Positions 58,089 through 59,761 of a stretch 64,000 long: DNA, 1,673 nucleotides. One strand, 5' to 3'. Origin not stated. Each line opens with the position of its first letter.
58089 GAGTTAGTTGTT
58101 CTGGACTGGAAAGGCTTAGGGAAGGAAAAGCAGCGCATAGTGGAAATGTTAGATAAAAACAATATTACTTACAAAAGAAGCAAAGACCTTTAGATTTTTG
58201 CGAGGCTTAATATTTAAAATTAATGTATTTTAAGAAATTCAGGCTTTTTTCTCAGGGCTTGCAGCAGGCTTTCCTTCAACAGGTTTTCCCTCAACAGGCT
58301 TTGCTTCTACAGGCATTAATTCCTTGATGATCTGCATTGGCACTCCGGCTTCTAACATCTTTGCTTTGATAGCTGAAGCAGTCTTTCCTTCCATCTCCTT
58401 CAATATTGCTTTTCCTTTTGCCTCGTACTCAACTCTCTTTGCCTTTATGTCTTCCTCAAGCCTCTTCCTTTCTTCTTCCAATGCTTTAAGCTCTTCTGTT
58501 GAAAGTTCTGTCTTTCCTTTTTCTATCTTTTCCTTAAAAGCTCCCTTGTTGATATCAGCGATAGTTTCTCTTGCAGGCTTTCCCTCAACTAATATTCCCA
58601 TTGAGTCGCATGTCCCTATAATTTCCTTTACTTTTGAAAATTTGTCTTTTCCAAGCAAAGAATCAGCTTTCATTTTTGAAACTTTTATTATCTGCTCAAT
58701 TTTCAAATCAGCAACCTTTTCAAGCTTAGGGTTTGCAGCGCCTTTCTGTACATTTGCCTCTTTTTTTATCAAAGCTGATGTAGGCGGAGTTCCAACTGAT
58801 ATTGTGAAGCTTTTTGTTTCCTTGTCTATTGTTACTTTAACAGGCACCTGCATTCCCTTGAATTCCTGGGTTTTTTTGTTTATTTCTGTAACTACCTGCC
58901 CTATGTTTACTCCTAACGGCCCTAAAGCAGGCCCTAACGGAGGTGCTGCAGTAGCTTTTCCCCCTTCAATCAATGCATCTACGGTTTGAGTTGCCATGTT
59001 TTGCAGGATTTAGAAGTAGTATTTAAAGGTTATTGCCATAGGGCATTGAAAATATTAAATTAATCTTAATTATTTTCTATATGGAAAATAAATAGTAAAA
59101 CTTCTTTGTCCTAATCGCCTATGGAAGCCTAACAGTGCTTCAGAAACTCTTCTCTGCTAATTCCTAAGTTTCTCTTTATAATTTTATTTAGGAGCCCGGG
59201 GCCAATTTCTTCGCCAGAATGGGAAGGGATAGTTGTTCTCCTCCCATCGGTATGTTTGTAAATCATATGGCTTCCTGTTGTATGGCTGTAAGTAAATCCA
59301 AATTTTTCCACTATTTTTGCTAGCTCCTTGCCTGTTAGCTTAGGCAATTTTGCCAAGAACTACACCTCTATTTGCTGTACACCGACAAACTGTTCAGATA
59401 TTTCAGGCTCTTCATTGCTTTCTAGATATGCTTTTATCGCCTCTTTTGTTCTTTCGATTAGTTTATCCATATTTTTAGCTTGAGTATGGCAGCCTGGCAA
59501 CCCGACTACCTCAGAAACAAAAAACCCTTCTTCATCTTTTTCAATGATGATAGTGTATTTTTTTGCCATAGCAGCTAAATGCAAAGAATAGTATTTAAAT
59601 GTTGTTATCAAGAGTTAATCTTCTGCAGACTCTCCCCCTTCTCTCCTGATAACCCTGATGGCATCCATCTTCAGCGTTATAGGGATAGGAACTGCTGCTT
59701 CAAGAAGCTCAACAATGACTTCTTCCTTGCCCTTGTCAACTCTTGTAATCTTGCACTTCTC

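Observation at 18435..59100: Conserved ~28-bp palindromic motif upstream of four promoters (rpl11, rpl35ae, gyrB, small-ORF operon)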

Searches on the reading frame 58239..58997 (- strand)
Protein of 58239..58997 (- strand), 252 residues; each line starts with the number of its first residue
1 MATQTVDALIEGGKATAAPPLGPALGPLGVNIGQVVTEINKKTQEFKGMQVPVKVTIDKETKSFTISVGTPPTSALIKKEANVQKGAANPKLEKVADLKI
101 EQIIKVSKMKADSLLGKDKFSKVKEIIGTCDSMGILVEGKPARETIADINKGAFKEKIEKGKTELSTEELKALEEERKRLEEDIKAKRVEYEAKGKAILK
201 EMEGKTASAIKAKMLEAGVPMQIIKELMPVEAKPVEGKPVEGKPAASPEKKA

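Call 12: search_protein_families(library=pfam, proteins=[window:58239-58997:-], max_evalue=0.01)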
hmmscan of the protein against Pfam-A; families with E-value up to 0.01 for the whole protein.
window:58239-58997:- (252 aa): 2 families
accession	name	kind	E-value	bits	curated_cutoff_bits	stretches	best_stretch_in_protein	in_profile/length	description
PF03946.19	Ribosomal_L11_N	-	2.9e-25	88.2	32.9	1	9-64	4-58/58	Ribosomal protein L11, N-terminal domain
PF00298.24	Ribosomal_L11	-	5.2e-18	65.7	21.4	1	70-137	2-69/69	Ribosomal protein L11, RNA binding domain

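Call 39: find_encoding_contigs(protein=window:58239-58997:-, flank=10000, max_places=10)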
Protein window:58239-58997:- (252 aa): no gene with exactly this product is on record in the collection.

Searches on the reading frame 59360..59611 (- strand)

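Call 12: search_protein_families(library=pfam, proteins=[window:59360-59611:-], max_evalue=0.01)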
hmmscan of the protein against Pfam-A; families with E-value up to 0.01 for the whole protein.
window:59360-59611:- (83 aa): 2 families
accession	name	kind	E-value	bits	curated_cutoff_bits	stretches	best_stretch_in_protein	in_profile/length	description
PF15919.11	HicB_lk_antitox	-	3.5e-07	30.8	27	1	19-66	1-48/123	HicB_like antitoxin of bacterial toxin-antitoxin system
PF08972.17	DUF1902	-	0.0041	17.7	22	1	20-70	3-54/74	Domain of unknown function (DUF1902)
